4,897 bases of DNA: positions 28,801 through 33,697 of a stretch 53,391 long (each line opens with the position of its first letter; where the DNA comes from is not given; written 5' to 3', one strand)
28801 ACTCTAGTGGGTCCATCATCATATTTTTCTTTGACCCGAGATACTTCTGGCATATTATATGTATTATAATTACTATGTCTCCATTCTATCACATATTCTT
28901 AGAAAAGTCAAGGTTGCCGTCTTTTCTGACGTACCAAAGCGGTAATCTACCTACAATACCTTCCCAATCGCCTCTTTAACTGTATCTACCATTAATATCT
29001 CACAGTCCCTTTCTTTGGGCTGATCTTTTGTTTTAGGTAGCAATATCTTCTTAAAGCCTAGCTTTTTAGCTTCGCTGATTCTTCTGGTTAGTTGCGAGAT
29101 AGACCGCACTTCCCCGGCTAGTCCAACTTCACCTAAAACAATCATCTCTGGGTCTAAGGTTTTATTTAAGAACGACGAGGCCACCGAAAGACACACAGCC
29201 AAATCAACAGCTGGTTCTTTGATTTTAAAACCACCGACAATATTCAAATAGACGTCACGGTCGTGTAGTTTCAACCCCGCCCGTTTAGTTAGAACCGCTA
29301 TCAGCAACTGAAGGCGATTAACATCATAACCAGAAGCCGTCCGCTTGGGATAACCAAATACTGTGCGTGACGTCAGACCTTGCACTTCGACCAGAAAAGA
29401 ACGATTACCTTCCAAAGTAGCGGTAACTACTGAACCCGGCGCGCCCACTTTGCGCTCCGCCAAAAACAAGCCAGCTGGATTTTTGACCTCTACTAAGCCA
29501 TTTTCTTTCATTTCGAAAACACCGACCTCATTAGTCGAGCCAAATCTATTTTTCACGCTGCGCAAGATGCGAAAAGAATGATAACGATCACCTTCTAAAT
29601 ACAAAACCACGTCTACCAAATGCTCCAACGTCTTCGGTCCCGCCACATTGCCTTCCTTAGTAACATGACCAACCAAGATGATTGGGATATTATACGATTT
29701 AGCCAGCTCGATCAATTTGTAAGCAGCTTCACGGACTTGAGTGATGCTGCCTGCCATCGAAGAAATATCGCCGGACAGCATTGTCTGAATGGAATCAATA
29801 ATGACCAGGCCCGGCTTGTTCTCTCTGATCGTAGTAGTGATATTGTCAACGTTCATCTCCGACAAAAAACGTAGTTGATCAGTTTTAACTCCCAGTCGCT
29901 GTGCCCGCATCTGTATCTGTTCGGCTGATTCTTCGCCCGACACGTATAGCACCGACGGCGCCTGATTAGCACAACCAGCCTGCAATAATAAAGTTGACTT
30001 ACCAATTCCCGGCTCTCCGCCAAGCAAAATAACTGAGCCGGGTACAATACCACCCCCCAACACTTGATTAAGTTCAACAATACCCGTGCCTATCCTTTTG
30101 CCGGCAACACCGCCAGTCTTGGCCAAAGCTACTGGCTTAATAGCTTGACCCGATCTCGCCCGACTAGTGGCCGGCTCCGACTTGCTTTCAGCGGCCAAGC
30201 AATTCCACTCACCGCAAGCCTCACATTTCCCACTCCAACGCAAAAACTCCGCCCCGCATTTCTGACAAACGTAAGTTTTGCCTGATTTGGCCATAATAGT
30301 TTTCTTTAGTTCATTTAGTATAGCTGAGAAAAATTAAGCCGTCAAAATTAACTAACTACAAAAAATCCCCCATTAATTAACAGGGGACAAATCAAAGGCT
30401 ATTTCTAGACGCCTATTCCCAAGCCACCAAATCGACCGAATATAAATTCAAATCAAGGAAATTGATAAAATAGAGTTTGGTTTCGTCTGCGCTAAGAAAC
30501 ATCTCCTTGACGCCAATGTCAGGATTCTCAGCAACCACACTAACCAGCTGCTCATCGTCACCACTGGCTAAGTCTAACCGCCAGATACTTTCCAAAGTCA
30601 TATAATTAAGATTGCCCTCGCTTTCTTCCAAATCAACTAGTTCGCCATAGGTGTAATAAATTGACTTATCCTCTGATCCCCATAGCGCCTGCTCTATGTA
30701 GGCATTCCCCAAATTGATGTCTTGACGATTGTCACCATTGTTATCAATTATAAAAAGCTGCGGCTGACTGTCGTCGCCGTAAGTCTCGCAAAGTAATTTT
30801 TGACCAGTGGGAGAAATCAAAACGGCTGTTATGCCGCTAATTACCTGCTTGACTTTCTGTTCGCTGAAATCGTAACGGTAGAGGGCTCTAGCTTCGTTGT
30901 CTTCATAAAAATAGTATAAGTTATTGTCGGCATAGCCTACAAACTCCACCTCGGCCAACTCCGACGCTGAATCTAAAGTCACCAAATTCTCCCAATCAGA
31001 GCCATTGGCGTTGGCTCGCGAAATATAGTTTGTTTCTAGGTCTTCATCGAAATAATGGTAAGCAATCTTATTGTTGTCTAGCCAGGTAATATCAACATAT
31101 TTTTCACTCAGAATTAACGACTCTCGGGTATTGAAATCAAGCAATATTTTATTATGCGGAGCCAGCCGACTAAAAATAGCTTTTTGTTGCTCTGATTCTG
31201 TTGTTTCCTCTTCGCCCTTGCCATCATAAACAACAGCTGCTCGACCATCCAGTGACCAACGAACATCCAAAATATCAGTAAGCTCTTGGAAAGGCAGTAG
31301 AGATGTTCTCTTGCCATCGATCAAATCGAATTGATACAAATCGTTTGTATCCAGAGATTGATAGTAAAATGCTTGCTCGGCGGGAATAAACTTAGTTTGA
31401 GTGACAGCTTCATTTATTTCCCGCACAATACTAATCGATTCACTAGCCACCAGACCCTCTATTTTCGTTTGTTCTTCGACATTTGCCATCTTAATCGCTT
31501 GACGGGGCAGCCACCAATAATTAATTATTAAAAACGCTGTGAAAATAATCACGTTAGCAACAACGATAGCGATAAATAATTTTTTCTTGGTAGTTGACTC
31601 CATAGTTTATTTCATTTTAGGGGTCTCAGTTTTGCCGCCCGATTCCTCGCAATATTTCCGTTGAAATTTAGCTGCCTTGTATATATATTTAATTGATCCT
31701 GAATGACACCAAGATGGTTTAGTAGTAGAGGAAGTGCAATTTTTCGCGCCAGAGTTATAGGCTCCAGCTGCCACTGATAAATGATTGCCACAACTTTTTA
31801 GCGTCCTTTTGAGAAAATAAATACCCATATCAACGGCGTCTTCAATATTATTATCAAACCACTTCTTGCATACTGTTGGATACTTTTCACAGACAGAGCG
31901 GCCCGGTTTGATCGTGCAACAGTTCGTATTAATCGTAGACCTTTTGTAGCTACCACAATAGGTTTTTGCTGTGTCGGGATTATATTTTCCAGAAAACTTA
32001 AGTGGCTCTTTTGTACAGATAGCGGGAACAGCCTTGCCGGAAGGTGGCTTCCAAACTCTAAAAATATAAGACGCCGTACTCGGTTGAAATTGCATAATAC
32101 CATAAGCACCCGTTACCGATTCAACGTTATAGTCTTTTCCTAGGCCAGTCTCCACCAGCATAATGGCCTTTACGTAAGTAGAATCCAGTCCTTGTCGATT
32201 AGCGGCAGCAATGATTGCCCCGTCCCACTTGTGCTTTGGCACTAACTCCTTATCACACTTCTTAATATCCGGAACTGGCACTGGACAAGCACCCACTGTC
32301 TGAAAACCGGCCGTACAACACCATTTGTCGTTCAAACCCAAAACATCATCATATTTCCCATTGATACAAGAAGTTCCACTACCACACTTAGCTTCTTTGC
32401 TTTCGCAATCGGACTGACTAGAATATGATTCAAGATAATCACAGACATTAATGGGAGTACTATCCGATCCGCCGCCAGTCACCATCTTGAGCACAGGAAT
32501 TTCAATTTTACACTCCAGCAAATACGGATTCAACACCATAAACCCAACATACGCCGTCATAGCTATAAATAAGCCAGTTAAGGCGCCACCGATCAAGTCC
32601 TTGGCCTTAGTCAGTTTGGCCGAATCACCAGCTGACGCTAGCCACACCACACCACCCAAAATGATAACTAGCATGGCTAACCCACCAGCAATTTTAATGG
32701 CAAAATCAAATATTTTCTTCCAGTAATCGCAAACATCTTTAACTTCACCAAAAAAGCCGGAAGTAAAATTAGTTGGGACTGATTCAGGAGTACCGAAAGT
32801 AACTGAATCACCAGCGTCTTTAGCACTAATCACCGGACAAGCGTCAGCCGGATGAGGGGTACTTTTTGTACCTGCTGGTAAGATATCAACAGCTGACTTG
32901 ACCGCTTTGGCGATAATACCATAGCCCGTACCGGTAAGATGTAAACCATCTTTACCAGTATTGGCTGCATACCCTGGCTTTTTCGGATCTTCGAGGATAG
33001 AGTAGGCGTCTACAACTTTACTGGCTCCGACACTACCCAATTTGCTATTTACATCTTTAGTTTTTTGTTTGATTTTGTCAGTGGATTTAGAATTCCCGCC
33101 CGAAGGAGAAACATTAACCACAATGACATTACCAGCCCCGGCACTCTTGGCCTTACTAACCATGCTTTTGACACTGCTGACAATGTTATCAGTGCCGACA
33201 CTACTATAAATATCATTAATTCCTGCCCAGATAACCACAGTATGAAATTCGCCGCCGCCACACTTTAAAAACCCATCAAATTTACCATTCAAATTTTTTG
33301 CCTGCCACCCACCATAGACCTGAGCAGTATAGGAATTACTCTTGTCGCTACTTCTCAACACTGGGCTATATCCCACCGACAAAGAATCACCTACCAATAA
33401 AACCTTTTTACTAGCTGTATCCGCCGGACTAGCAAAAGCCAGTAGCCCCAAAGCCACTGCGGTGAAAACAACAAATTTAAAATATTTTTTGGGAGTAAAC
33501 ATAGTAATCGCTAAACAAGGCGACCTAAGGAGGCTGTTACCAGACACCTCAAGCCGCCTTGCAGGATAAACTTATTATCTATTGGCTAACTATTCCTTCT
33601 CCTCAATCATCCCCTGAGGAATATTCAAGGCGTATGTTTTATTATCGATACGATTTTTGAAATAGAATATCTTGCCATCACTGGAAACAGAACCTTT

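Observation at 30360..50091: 19.7-kb, 14-gene type IV secretion-like operon with no DNA-transfer genes in the window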

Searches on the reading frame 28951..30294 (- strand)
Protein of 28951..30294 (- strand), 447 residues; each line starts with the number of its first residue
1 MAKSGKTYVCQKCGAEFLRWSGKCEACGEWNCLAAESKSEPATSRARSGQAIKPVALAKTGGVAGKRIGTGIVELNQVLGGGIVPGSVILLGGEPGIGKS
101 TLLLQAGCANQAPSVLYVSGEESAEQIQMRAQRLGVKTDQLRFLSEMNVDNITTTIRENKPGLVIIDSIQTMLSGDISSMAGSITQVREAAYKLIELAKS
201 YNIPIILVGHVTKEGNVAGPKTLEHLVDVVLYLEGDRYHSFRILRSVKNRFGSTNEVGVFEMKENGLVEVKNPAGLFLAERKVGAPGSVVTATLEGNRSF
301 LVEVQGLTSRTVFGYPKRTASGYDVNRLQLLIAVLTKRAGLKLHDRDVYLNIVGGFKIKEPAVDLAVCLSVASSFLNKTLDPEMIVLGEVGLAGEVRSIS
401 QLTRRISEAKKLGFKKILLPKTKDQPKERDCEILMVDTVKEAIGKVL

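Call 7: search_protein_families(library=pfam, proteins=[window:28951-30294:-], max_evalue=0.001)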
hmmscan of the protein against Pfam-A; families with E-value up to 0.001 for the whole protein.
window:28951-30294:- (447 aa): 10 families
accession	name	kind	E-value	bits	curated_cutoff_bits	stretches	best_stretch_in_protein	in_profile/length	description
PF13481.12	AAA_25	-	1.9e-18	67.2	27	1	74-215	21-194/195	AAA domain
PF06745.19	ATPase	-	4.7e-17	62.6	26.6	2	69-141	2-77/231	KaiC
PF03796.21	DnaB_C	-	7.5e-11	42.3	27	1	68-142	2-80/255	DnaB-like helicase C terminal domain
PF13541.12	ChlI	-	8.6e-09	35.8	27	1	337-422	34-120/121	Subunit ChlI of Mg-chelatase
PF18073.7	Zn_ribbon_LapB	-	1.4e-07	31.5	25.7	1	8-33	1-26/28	Rubredoxin metal binding domain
PF13401.12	AAA_22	-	7.9e-07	29.9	27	1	87-210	6-123/130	AAA domain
PF13479.12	AAA_24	-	8e-06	26.3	27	1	88-174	4-78/195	AAA domain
PF05362.19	Lon_C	-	9.4e-05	22.5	21.1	1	348-424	96-173/205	Lon protease (S16) C-terminal proteolytic domain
PF08423.17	Rad51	-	0.00028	20.7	22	0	67-215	7-179/244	Rad51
PF00004.35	AAA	-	0.00029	21.7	21.2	1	89-209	1-106/131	ATPase family associated with various cellular activities (AAA)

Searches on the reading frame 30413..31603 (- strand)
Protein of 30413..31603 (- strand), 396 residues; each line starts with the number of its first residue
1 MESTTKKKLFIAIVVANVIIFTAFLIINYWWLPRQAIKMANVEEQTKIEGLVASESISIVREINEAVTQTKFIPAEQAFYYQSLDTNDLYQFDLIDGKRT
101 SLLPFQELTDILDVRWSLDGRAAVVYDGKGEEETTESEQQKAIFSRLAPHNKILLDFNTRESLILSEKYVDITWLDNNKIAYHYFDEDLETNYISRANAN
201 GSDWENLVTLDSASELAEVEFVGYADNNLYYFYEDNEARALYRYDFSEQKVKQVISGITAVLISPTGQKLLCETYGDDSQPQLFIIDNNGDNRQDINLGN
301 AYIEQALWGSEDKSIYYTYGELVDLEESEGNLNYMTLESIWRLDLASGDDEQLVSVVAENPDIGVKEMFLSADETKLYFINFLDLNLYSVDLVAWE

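Call 6: search_protein_families(library=pfam, proteins=[window:30413-31603:-], max_evalue=0.01)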
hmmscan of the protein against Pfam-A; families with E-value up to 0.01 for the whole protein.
window:30413-31603:- (396 aa): 2 families
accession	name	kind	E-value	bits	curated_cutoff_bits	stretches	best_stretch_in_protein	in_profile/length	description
PF02191.22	OLF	-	0.0049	16.9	23.9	0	29-99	31-99/246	Olfactomedin-like domain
PF08662.17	eIF2A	-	0.0056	17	20.5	0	86-166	38-117/194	Eukaryotic translation initiation factor eIF2A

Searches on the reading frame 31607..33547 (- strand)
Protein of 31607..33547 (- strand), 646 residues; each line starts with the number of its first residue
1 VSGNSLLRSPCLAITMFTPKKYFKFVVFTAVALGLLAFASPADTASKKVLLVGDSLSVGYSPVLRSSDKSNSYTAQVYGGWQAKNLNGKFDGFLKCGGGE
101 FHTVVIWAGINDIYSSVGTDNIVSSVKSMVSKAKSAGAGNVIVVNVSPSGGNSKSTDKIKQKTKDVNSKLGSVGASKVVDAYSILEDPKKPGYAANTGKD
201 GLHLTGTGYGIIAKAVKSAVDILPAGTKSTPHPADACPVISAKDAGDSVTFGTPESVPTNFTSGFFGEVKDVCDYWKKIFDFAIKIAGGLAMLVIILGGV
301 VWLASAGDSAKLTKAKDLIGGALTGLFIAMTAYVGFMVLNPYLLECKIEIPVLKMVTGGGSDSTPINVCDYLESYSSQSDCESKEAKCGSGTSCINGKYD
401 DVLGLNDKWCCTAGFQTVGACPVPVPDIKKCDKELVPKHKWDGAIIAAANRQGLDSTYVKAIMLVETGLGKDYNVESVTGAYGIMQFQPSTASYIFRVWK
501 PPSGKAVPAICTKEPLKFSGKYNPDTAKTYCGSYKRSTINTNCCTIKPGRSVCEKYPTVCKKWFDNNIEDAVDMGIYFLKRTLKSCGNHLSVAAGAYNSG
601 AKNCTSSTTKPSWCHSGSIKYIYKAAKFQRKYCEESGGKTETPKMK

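Call 6: search_protein_families(library=pfam, proteins=[window:31607-33547:-], max_evalue=0.01)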
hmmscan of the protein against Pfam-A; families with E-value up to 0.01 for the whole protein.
window:31607-33547:- (646 aa): 4 families
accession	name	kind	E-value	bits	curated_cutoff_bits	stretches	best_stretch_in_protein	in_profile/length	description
PF01464.25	SLT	-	4.1e-12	46.1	21.3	2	444-494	2-50/117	Transglycosylase SLT domain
PF13472.12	Lipase_GDSL_2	-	1.2e-09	39.3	32.9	1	52-210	2-177/178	GDSL-like Lipase/Acylhydrolase family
PF18895.5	T4SS_pilin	-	1.7e-06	28.4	26.6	1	276-332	9-64/71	Type IV secretion system pilin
PF00657.28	Lipase_GDSL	-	5.4e-06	27.1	23.6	1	104-216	80-208/208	GDSL-like Lipase/Acylhydrolase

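Call 38: search_protein_families(library=ncbifam, proteins=[window:31607-33547:-], max_evalue=0.01)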
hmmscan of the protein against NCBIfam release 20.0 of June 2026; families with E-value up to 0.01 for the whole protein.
window:31607-33547:- (646 aa): 0 families

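Call 48: find_homologous_proteins(query=window:31607-33547:-, max_evalue=0.00001)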
Query window:31607-33547:- (646 aa): 4 proteins with E <= 0.00001 among 8000 candidates.
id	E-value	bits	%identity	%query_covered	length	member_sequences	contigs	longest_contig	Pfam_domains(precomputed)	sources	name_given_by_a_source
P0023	0.0e+0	1476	100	100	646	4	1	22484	PF18895.6,PF13472.13,PF00657.29,PF01464.26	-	-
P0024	0.0e+0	1188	82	98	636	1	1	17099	PF18895.6,PF13472.13,PF00657.29,PF01464.26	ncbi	ncbi:MAG: transglycosylase SLT domain-containing protein [Parcubacteria group bacterium]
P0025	7.1e-286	968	70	97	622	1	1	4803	PF18895.6,PF13472.13,PF00657.29,PF01464.26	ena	-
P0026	5.6e-34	136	59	21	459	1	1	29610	PF13529.14,PF18895.6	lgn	-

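Call 66: search_solved_structures(query=window:31607-33547:-, max_evalue=0.01)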
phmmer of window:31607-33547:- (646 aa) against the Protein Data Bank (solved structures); distinct sequences matched with E-value up to 0.01: 7.
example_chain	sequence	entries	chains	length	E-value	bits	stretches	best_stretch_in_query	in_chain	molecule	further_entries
3p94_A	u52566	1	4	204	1.7e-06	29.9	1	47-220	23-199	GDSL-like Lipase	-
4ppy_A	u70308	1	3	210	8.4e-06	27.6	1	43-221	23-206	Putative acylhydrolase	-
4iyj_A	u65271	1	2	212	9.6e-06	27.4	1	47-221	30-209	GDSL-like protein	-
4hf7_A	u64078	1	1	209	2e-05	26.3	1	31-221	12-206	Putative acylhydrolase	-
9hi5_A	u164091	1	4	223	0.0003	22.5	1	47-226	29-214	GDSL-like protein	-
9hi4_C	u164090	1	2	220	0.00079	21.1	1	47-226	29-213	FI6-focused design_03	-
9hi6_A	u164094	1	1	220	0.0046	18.6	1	47-222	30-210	FI6-focused design_04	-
